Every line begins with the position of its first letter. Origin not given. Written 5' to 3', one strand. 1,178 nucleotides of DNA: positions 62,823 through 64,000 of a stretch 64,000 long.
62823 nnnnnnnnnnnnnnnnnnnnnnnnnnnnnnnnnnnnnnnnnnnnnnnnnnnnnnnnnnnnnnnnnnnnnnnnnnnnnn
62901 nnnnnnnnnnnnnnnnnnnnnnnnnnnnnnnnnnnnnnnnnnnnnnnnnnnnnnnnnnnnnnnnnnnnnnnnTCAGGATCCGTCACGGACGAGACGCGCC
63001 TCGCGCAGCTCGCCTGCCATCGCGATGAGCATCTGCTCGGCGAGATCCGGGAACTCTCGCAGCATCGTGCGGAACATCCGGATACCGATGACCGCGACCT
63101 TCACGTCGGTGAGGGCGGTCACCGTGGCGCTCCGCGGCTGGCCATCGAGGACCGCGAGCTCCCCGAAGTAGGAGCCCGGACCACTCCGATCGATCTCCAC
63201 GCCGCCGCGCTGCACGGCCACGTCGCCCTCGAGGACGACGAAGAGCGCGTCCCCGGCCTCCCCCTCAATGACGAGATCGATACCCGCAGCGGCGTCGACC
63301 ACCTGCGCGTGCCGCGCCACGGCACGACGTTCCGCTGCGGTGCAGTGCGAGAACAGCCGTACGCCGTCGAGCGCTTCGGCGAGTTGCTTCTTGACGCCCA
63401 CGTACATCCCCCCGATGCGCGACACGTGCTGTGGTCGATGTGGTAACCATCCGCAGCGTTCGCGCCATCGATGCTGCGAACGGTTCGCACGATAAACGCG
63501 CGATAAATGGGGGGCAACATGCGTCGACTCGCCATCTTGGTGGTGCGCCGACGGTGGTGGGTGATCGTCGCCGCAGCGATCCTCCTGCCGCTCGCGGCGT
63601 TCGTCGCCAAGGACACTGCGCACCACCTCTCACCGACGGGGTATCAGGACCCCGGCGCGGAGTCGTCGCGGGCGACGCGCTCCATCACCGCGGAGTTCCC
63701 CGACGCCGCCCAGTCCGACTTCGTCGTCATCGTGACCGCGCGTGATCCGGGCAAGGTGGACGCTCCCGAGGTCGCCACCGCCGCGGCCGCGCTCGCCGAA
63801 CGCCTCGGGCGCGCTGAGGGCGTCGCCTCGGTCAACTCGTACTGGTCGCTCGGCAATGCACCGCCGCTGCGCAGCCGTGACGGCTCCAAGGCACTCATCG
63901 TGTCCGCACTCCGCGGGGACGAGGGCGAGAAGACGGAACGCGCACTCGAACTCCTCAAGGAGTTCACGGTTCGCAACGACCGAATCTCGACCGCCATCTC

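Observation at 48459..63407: Co-oriented cyclic-nucleotide cluster: cNMP protein, cNMP-patatin, giant secreted C25-like protease, cyclase-STAND-TPR, EAL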

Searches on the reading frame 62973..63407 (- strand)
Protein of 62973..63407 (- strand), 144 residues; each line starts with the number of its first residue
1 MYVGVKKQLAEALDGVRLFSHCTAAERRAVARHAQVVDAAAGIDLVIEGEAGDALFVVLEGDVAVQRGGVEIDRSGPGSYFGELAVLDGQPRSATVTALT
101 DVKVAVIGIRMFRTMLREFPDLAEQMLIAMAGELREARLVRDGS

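Call 4: search_protein_families(library=pfam, proteins=[window:62973-63407:-], max_evalue=0.01)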
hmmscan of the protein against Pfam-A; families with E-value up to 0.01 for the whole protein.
window:62973-63407:- (144 aa): 1 family
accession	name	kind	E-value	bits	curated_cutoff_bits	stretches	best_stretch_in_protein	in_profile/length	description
PF00027.35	cNMP_binding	-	5.6e-17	61.9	27.5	1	41-118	6-88/89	Cyclic nucleotide-binding domain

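Call 5: search_protein_families(library=padloc, proteins=[window:62973-63407:-], max_evalue=0.01)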
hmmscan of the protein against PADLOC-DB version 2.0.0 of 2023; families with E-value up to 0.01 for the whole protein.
window:62973-63407:- (144 aa): 5 families
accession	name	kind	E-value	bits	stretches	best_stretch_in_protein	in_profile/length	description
PDLC02371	PycTIR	-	1.8e-16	58.4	1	8-137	12-141/288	-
PDLC00731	Effector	-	3.2e-15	53.9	1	6-136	13-143/306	TIR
PDLC00732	Effector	-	4.4e-13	46.8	1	4-136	7-139/301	TIR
PDLC00734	PycC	-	6.9e-07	26.7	1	28-115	27-119/374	Pycsar cyclase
PDLC00730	Effector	-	9.9e-06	23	1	35-137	57-161/299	TIR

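Call 7: search_protein_families(library=ncbifam, proteins=[window:62973-63407:-], max_evalue=0.01)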
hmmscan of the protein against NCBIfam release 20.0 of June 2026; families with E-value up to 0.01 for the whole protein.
window:62973-63407:- (144 aa): 6 families
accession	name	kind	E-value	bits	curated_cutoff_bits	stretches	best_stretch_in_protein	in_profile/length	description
NF058543.1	ActPatMycb56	equivalog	2.7e-11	42.9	460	1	17-127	2-115/317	acetyltransferase Pat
NF008732.0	PRK11753.1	equivalog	1.6e-08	34.3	266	1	32-137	21-132/214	cAMP-activated global transcriptional regulator CRP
NF006901.0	PRK09392.1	equivalog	1.8e-07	30.8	211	1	10-135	6-135/236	transcriptional activator FtrB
TIGR03896.1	cyc_nuc_ocin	subfamily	2.4e-07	30.4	161.05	1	32-131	159-263/317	bacteriocin-type transport-associated protein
NF041163.2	encap_f2b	equivalog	9.3e-05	21.7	400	1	11-127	71-194/450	family 2B encapsulin nanocompartment shell protein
NF050815.1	TransActFtrBCaul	equivalog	0.003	16.8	300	1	22-121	20-123/251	transcriptional activator FtrB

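Call 76: search_solved_structures(query=window:62973-63407:-, max_evalue=0.001)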
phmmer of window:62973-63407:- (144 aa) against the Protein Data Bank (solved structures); distinct sequences matched with E-value up to 0.001: 127 (the best 60 are shown).
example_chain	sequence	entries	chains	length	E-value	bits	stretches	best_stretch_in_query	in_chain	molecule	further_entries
5ezr_A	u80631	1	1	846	3.2e-28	101.7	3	12-109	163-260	cGMP-dependent protein kinase, putative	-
4rz7_A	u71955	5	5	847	3.2e-28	101.7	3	12-109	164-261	cGMP-dependent protein kinase, putative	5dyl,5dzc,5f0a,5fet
9p74_A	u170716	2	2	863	3.5e-28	101.5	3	12-109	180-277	cGMP-dependent protein kinase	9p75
5dyk_A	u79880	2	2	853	1.6e-27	99.4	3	13-111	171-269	CGMP-dependent protein kinase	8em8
1ne4_A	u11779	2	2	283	1.6e-26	96.2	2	6-122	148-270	cAMP-dependent protein kinase type I-alpha regulatory chain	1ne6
1rgs_A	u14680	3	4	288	1.6e-26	96.1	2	6-122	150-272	CAMP DEPENDENT PROTEIN KINASE | cAMP-dependent protein kinase type I-alpha regulatory chain | cAMP-dependent protein kinase type I-alpha regulatory subunit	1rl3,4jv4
5jr7_B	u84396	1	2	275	2.2e-26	95.7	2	6-116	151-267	cAMP-dependent protein kinase type I-alpha regulatory subunit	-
4mx3_A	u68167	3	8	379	4.5e-26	94.7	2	6-122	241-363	cAMP-dependent protein kinase type I-alpha regulatory subunit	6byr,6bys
4x6r_B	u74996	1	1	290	4.5e-26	94.7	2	6-122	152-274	cAMP-dependent protein kinase type I-alpha regulatory subunit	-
6no7_B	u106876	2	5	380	4.5e-26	94.7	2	6-122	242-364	cAMP-dependent protein kinase type I-alpha regulatory subunit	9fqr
2qcs_B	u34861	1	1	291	4.5e-26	94.7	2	6-122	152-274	cAMP-dependent protein kinase type I-alpha regulatory subunit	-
9edc_B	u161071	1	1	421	6.5e-26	94.2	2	6-122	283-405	cAMP-dependent protein kinase type I-alpha regulatory subunit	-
7lz4_A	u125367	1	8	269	8.9e-26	93.8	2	6-122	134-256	cAMP-dependent protein kinase type I-alpha regulatory subunit, N-terminally processed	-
9edd_B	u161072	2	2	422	1.7e-25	92.8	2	6-122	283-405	cAMP-dependent protein kinase type I-alpha regulatory subunit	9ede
4din_B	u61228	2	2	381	2.8e-24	88.9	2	6-114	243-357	cAMP-dependent protein kinase type I-beta regulatory subunit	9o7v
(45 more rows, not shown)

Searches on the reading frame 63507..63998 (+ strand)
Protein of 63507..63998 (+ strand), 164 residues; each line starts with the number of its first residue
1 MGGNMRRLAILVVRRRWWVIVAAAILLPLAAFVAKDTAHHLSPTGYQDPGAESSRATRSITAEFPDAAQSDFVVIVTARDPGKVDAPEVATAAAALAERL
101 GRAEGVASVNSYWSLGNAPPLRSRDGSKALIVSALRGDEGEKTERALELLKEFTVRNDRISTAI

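Call 34: search_protein_families(library=pfam, proteins=[window:63507-63998:+], max_evalue=0.001)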
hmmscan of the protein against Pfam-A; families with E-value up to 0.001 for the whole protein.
window:63507-63998:+ (164 aa): 1 family
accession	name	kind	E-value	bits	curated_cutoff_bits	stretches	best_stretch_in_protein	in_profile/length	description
PF03176.21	MMPL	-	9e-06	25.3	20.5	1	47-144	3-103/333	MMPL family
